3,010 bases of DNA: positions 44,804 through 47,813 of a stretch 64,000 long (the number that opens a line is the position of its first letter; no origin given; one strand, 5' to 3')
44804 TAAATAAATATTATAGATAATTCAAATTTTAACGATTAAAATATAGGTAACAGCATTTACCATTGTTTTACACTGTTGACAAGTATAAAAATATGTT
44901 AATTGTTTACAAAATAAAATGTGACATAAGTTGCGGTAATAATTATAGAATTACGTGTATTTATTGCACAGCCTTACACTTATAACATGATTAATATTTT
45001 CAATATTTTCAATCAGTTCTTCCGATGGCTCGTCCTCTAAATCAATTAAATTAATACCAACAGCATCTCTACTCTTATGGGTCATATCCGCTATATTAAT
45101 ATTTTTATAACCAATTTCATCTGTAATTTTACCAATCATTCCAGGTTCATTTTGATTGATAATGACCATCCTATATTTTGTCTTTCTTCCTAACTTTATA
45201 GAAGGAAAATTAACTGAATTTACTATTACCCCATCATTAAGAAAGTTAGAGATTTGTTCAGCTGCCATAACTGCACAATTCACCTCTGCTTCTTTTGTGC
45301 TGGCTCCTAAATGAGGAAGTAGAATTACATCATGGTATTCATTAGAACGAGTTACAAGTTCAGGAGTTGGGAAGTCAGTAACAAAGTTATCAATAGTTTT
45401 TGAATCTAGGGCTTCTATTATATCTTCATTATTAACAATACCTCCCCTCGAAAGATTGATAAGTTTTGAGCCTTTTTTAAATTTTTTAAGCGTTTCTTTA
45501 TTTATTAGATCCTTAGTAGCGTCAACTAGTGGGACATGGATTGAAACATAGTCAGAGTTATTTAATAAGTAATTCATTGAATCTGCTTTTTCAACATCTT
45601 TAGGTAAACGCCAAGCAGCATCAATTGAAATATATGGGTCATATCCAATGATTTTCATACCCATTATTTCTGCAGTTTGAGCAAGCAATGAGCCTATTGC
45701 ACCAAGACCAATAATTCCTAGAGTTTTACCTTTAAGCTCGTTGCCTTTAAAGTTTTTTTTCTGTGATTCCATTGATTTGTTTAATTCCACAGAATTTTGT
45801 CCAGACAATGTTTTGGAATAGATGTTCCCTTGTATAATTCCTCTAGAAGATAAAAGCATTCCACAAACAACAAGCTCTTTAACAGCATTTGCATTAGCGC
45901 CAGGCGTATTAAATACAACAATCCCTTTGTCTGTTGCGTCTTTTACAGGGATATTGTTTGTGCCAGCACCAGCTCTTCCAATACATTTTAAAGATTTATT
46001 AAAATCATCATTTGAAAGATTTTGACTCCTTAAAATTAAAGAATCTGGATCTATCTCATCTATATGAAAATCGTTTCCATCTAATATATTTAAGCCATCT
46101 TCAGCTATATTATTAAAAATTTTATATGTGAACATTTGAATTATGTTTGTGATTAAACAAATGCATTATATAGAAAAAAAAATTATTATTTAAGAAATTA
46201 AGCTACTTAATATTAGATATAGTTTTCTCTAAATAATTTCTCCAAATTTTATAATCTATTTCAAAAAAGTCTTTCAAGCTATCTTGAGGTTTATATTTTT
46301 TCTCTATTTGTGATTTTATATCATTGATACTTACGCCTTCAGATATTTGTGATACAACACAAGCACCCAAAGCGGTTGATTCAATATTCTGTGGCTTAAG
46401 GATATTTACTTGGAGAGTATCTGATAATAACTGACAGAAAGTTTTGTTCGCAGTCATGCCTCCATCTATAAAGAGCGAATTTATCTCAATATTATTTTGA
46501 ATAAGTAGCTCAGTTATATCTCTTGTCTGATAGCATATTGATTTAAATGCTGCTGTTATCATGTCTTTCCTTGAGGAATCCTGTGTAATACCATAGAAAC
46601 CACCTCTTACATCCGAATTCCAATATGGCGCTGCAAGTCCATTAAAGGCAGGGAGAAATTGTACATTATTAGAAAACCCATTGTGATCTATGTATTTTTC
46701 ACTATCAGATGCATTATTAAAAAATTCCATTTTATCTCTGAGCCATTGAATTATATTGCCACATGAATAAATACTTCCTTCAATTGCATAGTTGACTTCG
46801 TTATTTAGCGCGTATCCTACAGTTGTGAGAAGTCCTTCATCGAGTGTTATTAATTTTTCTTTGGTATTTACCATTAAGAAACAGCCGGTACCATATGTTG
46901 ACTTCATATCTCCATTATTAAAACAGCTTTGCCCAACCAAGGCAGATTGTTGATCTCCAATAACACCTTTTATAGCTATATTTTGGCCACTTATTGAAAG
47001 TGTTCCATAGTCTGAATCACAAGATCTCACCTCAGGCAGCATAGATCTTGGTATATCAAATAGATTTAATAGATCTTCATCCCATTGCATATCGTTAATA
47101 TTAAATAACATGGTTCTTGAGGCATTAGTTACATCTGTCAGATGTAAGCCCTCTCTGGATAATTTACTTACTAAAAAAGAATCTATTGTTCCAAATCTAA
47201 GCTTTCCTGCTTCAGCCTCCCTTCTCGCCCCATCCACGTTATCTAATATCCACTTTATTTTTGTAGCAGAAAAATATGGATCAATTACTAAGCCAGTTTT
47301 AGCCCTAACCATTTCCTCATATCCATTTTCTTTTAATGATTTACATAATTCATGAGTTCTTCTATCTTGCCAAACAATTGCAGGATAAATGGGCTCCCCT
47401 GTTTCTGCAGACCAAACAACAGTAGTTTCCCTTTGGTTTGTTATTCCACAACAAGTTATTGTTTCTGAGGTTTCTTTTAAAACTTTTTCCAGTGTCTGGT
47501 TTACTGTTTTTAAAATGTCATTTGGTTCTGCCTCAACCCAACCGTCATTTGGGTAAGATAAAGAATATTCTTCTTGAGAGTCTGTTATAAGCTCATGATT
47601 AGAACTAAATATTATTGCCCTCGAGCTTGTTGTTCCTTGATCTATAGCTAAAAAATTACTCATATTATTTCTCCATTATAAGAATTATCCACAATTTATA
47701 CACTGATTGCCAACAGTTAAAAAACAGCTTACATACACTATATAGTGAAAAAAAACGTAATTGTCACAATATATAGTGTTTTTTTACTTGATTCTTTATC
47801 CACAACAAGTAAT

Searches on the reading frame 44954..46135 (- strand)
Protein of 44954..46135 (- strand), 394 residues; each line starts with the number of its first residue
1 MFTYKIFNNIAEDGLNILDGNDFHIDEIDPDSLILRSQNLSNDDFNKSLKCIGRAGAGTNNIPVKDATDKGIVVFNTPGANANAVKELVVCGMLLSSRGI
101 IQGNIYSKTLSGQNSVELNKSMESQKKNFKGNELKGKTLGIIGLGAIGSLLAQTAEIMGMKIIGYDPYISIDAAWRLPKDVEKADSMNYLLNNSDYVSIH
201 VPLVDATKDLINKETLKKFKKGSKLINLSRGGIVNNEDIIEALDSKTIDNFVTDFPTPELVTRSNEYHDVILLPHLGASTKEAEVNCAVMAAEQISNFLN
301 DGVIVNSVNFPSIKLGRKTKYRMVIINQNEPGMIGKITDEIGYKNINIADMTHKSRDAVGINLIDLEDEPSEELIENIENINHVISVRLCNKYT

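Call 59: search_protein_families(library=ncbifam, proteins=[window:44954-46135:-], max_evalue=0.00001)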
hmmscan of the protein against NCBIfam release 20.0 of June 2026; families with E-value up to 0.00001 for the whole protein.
window:44954-46135:- (394 aa): 22 families
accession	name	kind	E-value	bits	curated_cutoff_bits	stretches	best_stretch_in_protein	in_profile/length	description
TIGR01327.1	PGDH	equivalog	2.4e-79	267.5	454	2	30-316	41-318/525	phosphoglycerate dehydrogenase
NF008759.0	PRK11790.1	equivalog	4.9e-66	223.1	404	1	45-389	71-408/410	phosphoglycerate dehydrogenase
NF009714.1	PRK13243.1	equivalog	4.5e-42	144.6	455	1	47-310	66-324/332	glyoxylate reductase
NF006263.0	PRK08410.1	equivalog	2.9e-35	122.2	389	1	46-301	61-309/311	D-2-hydroxyacid dehydrogenase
NF005069.0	PRK06487.1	equivalog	2.2e-29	102.5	448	1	46-301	67-313/320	2-hydroxyacid dehydrogenase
NF011938.0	PRK15409.1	equivalog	4e-29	101.6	492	1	48-309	66-319/324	glyoxylate/hydroxypyruvate reductase GhrB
NF005027.0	PRK06436.1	equivalog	2e-28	99.4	261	1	11-300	14-281/303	2-hydroxyacid dehydrogenase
NF041369.1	Dhydh_Halo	equivalog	7.5e-28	97.6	400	1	49-308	56-304/305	D-2-hydroxyacid dehydrogenase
NF005387.0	PRK06932.1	equivalog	1.9e-27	96.1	492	1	48-276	65-287/314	2-hydroxyacid dehydrogenase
NF005750.0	PRK07574.1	equivalog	6.5e-27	94.6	329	1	47-259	113-316/386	NAD-dependent formate dehydrogenase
NF001309.0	PRK00257.1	equivalog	3.4e-25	88.8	434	1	127-300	107-279/379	4-phosphoerythronate dehydrogenase PdxB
NF006374.0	PRK08605.1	subfamily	1e-21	77.4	356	1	49-250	70-257/332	D-lactate dehydrogenase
NF000492.1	vanH_gen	exception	2.2e-20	72.9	540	1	50-249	68-245/312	D-lactate dehydrogenase VanH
NF011966.0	PRK15438.1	equivalog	6e-17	61.8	687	1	130-318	110-298/378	4-phosphoerythronate dehydrogenase PdxB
NF009127.0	PRK12480.1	equivalog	6.2e-16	58.3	579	1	129-250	139-255/330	D-lactate dehydrogenase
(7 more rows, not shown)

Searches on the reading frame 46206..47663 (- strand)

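Call 58: search_protein_families(library=ncbifam, proteins=[window:46206-47663:-], max_evalue=0.00001)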
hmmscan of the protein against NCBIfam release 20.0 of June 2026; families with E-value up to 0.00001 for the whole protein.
window:46206-47663:- (486 aa): 12 families
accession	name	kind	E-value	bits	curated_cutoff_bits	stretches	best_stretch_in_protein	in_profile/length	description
NF000756.0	PRK00047.1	subfamily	2.6e-179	596.7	498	1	5-481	8-494/502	glycerol kinase GlpK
TIGR01311.1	glycerol_kin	equivalog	5.8e-176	585.6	590.35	1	5-481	4-493/496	glycerol kinase GlpK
TIGR01312.1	XylB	equivalog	6.6e-57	193.1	380.25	1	6-456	2-455/481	xylulokinase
TIGR01314.1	gntK_FGGY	equivalog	3.8e-45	154.4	648.55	1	5-451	3-461/505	gluconokinase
NF011601.0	PRK15027.1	equivalog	8.8e-26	90.3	912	1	4-443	2-437/484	xylulokinase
TIGR01315.1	5C_CHO_kinase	subfamily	5.4e-20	71.6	408.7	1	303-479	353-535/541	FGGY family pentulose kinase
NF008187.0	PRK10939.1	equivalog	6e-20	71.3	528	1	2-312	4-316/521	autoinducer-2 kinase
TIGR02628.1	fuculo_kin_coli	equivalog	4.2e-19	68.8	470.9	1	5-458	4-460/465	L-fuculokinase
NF003154.0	PRK04123.1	equivalog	2.2e-16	59.7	428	1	228-479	268-535/554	ribulokinase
TIGR02627.1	rhamnulo_kin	equivalog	6.2e-14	51.4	527.95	1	39-247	39-241/454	rhamnulokinase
NF007925.0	PRK10640.1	equivalog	4.4e-11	41.9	639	1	3-443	5-442/489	rhamnulokinase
TIGR01234.1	L-ribulokinase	equivalog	1.5e-08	33.8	583.25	1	331-455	373-497/536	ribulokinase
